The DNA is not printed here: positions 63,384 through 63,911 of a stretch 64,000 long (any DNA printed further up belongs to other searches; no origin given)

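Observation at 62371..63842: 75-aa His/Cys/Asp-rich mini-protein translationally coupled to a His-tailed CDF exporter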

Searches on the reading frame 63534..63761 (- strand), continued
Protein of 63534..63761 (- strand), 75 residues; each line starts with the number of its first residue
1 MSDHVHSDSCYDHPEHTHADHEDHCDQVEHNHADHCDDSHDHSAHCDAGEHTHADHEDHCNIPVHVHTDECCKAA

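Call 88: find_encoding_contigs(protein=P0023, flank=5000, max_places=2)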
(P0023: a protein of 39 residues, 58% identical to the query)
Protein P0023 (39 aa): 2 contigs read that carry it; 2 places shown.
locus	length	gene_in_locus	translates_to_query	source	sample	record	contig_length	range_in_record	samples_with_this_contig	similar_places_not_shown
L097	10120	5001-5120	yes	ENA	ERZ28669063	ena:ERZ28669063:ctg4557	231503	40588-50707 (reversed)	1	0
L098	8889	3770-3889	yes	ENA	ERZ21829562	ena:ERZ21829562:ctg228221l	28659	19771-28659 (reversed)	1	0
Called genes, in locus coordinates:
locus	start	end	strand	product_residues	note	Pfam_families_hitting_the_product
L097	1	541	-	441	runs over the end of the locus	PF01385:OrfB_IS605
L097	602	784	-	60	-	-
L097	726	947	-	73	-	-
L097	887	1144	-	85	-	-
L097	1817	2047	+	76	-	-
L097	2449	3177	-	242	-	PF03129:HGTP_anticodon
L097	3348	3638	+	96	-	-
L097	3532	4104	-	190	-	-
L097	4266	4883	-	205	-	PF01816:LRV (faint), PF25591:LRV_2 (faint)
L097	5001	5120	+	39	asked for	-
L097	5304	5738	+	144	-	PF01726:LexA_DNA_bind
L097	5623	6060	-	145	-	-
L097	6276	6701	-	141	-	PF13274:SocA_Panacea (faint)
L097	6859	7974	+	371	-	PF25591:LRV_2 (weak), PF01816:LRV (weak)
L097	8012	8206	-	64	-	-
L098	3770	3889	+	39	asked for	-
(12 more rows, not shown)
